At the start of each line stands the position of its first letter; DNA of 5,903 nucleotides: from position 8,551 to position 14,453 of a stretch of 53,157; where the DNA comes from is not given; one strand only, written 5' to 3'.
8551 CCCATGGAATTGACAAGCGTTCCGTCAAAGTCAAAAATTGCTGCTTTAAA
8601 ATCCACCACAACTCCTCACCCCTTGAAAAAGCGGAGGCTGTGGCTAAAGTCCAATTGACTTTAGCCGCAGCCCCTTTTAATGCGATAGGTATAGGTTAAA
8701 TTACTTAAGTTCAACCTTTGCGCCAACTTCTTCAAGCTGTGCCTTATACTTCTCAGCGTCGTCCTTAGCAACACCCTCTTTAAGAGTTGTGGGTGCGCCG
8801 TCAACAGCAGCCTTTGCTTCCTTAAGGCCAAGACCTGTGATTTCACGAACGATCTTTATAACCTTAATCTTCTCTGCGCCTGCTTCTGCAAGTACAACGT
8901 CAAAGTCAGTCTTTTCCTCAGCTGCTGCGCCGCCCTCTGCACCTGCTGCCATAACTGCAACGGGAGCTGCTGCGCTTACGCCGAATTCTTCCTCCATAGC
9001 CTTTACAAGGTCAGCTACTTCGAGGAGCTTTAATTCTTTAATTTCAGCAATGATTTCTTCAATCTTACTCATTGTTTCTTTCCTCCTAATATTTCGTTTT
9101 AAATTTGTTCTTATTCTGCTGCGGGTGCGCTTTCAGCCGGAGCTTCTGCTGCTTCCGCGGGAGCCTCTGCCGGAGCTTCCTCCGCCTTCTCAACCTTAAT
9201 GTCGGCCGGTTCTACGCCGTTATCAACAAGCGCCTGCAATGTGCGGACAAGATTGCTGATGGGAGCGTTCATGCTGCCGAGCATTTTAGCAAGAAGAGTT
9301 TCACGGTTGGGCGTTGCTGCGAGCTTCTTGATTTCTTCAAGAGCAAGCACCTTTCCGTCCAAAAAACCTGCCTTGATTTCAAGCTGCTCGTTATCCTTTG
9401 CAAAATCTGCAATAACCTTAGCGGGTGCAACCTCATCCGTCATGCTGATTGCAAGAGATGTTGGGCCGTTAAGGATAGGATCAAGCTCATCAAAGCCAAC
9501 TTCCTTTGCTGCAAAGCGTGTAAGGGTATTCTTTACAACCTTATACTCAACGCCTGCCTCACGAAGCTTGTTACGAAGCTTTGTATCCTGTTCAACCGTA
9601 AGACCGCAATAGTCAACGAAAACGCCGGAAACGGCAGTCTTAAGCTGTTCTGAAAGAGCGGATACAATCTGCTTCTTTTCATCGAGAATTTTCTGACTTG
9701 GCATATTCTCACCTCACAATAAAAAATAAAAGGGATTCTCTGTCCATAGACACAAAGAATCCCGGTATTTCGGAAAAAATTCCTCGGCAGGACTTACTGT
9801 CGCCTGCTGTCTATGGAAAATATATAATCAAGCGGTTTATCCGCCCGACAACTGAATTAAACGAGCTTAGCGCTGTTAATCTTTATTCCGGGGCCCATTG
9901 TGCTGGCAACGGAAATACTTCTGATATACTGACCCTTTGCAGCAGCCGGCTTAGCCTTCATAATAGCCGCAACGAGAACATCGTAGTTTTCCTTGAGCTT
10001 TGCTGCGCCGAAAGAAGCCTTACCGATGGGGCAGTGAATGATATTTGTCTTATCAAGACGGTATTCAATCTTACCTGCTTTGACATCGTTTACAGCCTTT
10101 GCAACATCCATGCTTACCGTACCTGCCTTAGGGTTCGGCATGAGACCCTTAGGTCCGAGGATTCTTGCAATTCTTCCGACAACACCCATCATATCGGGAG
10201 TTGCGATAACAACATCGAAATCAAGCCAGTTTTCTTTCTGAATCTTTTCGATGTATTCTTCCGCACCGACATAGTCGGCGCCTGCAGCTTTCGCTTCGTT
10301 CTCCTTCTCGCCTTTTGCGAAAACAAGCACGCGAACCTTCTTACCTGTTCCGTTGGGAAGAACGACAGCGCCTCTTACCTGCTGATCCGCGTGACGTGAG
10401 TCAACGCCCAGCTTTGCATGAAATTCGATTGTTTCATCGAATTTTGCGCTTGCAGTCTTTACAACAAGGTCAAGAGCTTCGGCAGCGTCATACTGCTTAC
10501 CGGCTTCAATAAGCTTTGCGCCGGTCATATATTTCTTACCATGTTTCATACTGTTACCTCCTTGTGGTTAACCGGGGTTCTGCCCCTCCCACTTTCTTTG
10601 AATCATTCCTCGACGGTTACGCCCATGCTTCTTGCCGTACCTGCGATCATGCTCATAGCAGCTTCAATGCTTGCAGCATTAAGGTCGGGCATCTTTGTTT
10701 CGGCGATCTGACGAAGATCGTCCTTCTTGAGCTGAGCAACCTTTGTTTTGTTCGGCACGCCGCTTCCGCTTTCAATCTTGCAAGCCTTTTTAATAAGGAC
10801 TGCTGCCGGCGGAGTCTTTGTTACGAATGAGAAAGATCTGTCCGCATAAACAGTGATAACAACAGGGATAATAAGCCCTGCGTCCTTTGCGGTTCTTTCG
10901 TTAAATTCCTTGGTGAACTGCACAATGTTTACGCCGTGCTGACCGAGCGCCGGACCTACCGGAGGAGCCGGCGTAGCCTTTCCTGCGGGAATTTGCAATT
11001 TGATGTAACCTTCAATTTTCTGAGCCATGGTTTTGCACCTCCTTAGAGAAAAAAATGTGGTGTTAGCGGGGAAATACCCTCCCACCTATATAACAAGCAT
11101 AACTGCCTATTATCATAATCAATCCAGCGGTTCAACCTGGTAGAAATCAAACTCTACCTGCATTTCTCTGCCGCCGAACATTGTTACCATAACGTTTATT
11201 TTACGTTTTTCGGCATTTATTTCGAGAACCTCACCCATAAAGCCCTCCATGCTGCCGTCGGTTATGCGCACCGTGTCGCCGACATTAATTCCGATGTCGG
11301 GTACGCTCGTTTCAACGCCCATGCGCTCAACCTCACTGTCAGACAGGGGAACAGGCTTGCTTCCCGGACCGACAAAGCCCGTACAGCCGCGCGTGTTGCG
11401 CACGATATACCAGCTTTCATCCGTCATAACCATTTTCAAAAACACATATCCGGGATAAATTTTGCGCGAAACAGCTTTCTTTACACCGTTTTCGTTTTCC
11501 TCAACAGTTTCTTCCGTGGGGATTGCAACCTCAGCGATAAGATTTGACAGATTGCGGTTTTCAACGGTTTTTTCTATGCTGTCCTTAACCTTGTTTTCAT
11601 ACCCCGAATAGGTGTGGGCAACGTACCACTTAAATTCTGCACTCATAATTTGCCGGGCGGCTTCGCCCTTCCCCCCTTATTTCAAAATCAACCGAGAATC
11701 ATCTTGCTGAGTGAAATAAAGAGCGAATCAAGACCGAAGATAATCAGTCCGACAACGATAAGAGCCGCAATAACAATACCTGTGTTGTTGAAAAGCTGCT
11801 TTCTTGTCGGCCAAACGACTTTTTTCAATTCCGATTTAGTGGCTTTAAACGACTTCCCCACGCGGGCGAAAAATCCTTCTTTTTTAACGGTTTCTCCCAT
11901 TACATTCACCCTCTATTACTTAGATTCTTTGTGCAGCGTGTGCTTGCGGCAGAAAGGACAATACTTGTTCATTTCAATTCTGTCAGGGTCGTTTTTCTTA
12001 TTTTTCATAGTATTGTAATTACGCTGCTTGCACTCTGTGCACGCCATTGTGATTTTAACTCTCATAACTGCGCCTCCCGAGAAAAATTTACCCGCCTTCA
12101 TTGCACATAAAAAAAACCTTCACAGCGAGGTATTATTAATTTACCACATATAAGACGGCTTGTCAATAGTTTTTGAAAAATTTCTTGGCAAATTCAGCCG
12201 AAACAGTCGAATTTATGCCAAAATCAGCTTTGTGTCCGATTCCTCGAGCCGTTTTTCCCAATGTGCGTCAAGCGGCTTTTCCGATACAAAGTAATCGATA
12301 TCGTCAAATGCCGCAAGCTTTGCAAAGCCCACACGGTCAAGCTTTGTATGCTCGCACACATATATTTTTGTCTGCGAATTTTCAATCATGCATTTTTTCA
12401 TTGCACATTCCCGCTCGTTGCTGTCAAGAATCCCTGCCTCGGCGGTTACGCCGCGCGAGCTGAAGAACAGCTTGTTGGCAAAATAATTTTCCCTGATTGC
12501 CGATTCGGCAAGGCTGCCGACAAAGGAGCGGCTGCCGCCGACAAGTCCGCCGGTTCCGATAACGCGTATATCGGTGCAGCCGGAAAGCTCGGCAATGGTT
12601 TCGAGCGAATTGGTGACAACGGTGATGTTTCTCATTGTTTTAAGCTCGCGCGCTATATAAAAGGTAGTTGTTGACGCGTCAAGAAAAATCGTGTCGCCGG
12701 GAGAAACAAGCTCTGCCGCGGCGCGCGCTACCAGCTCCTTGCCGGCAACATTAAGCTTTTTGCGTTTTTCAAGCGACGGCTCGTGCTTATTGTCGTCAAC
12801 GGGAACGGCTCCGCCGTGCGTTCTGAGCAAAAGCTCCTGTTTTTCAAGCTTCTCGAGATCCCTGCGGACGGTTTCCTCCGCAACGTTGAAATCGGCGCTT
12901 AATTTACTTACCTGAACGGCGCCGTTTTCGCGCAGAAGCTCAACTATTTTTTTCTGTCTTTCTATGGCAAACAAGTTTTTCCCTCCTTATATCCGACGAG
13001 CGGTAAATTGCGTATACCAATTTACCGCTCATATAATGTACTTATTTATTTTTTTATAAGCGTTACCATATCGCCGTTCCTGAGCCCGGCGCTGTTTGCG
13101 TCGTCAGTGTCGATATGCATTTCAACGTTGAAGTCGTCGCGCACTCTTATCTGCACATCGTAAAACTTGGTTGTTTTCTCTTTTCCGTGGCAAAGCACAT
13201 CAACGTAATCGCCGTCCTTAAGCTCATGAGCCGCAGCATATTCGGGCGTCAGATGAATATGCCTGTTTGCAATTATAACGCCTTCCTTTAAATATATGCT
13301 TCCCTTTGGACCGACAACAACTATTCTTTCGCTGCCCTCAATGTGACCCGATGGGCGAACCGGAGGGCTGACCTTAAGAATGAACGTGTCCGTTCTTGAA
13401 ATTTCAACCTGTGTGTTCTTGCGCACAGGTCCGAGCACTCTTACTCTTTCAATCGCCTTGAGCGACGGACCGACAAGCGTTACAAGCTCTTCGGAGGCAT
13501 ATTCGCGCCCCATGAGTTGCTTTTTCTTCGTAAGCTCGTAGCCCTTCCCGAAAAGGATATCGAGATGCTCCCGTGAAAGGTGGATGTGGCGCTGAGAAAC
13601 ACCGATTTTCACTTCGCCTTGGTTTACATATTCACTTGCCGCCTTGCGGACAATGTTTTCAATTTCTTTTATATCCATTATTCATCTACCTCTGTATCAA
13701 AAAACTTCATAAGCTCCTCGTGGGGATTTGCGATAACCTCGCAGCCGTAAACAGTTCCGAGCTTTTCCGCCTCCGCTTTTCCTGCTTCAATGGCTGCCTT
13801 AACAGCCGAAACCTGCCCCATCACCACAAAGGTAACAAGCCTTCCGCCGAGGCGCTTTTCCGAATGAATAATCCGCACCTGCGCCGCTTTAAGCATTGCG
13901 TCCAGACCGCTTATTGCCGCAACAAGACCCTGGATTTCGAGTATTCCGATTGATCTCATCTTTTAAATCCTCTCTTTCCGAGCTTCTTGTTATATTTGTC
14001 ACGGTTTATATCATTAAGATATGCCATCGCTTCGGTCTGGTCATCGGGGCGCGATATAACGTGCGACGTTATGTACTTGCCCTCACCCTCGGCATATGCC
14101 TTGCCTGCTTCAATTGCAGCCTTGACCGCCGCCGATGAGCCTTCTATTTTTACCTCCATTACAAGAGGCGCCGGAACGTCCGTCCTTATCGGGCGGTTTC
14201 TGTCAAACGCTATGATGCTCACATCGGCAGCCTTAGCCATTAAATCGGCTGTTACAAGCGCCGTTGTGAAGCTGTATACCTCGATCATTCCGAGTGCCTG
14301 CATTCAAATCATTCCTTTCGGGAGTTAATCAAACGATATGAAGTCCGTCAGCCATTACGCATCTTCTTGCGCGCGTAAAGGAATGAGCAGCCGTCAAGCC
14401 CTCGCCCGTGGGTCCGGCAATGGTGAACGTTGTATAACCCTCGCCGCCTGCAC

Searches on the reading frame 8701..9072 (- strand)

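Call 12: search_protein_families(library=pfam, proteins=[window:8701-9072:-])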
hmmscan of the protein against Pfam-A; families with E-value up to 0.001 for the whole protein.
window:8701-9072:- (123 aa): 2 families
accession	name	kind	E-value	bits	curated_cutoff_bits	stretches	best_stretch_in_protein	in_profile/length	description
PF00542.24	Ribosomal_L12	-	3.3e-30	104.7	25.9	1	57-123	1-67/67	Ribosomal protein L7/L12 C-terminal domain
PF16320.10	Ribosomal_L12_N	-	3.9e-20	71.7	25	1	3-50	1-48/48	Ribosomal protein L7/L12 dimerisation domain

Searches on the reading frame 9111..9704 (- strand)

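Call 12: search_protein_families(library=pfam, proteins=[window:9111-9704:-])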
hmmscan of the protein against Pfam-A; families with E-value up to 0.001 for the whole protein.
window:9111-9704:- (197 aa): 1 family
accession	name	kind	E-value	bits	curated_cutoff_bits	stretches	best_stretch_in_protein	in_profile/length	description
PF00466.25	Ribosomal_L10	-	1e-27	96.5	22.8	1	8-103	4-100/100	Ribosomal protein L10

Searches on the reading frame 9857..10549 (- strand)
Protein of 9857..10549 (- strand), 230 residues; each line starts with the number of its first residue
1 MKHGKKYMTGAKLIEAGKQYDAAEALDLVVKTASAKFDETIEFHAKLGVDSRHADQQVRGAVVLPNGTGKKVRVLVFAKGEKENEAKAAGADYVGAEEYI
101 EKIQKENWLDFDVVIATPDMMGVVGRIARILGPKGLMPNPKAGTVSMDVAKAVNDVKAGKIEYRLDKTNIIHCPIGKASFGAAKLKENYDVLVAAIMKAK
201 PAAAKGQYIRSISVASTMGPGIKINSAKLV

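Call 12: search_protein_families(library=pfam, proteins=[window:9857-10549:-])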
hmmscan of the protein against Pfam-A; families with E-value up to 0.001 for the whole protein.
window:9857-10549:- (230 aa): 1 family
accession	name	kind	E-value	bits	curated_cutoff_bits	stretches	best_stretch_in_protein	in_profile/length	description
PF00687.26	Ribosomal_L1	-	1.1e-70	237.7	32.2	1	30-220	2-198/198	Ribosomal protein L1p/L10e family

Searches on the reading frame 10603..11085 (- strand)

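Call 12: search_protein_families(library=pfam, proteins=[window:10603-11085:-])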
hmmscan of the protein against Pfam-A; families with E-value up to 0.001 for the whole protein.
window:10603-11085:- (160 aa): 2 families
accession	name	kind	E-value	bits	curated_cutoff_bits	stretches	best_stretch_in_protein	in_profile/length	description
PF03946.19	Ribosomal_L11_N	-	1.7e-29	101.8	32.9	1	28-85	1-58/58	Ribosomal protein L11, N-terminal domain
PF00298.24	Ribosomal_L11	-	1.3e-28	99.7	21.4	1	90-158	1-69/69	Ribosomal protein L11, RNA binding domain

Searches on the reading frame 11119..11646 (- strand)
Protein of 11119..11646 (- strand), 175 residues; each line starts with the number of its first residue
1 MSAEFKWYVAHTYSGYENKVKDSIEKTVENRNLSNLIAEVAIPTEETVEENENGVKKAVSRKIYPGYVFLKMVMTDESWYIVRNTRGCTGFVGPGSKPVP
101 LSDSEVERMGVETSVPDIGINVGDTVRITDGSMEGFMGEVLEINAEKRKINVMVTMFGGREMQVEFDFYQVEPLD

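Call 12: search_protein_families(library=pfam, proteins=[window:11119-11646:-])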
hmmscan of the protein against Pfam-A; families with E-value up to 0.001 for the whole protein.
window:11119-11646:- (175 aa): 3 families
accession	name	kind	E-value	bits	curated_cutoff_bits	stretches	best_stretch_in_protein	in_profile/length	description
PF02357.24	NusG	-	9.9e-30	103.4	22.2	1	6-109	2-92/93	Transcription termination factor nusG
PF00467.35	KOW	-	5.7e-06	26.4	22.3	1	122-152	1-27/32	KOW motif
PF23291.1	KOW4_SPT5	-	0.0002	21.6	27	0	120-143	9-32/55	Transcription elongation factor SPT5, fourth KOW domain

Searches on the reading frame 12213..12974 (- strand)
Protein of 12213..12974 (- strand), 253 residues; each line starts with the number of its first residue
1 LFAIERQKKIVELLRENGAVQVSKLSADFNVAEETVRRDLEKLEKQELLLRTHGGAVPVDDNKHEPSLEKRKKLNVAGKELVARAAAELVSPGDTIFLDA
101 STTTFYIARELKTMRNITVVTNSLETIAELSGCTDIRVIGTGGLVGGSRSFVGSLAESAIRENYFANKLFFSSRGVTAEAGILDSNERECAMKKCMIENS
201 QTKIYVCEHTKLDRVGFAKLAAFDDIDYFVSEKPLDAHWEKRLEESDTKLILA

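Call 12: search_protein_families(library=pfam, proteins=[window:12213-12974:-])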
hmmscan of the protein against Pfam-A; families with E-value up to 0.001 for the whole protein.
window:12213-12974:- (253 aa): 6 families
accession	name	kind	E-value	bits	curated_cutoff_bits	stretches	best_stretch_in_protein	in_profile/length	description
PF00455.28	DeoRC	-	3.4e-45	154.3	31.8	1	75-232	2-159/160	DeoR C terminal sensor domain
PF08220.18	HTH_DeoR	-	1.6e-19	69.8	21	1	6-58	1-53/57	DeoR-like helix-turn-helix domain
PF08279.18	HTH_11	-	1.2e-06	28.7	25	1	6-46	1-42/55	HTH domain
PF01047.28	MarR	-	0.00039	20.7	24.6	1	7-53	5-51/59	MarR family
PF01022.26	HTH_5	-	0.00075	19.8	22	0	7-48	4-44/47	Bacterial regulatory protein, arsR family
PF25213.1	HVO_A0261_N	-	0.00078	19.7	35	0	3-54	9-59/86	HVO_A0261 N-terminal domain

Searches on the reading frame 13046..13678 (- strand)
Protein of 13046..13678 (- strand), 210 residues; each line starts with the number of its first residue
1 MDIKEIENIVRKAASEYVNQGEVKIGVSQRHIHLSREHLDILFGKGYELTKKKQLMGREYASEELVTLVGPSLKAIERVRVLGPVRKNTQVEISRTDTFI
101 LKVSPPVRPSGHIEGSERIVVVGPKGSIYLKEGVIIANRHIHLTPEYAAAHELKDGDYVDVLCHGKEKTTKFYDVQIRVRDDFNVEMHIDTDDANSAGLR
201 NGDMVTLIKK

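Call 12: search_protein_families(library=pfam, proteins=[window:13046-13678:-])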
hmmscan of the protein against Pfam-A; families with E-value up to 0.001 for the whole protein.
window:13046-13678:- (210 aa): 1 family
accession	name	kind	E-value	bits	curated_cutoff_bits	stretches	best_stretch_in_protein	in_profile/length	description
PF06130.18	PTAC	-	2.7e-68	229.6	25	1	25-199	2-175/176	Phosphate propanoyltransferase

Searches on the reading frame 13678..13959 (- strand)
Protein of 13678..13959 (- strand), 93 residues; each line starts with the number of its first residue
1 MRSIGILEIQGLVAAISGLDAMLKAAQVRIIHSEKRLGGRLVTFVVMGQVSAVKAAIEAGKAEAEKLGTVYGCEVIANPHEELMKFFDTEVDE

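Call 12: search_protein_families(library=pfam, proteins=[window:13678-13959:-])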
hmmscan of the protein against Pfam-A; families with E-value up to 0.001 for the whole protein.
window:13678-13959:- (93 aa): 1 family
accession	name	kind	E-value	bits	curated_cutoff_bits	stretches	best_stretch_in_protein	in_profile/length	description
PF00936.24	BMC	-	8.3e-21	74.2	24.5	1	3-79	1-75/75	BMC domain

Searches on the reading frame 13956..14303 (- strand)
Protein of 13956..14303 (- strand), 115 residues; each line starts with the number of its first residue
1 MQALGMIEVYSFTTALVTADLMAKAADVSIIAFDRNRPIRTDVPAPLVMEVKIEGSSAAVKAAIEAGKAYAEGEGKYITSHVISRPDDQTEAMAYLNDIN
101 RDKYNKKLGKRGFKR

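Call 12: search_protein_families(library=pfam, proteins=[window:13956-14303:-])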
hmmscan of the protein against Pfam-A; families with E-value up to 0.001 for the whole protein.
window:13956-14303:- (115 aa): 1 family
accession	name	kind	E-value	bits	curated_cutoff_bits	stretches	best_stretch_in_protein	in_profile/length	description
PF00936.24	BMC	-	1.9e-21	76.3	24.5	1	3-86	1-75/75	BMC domain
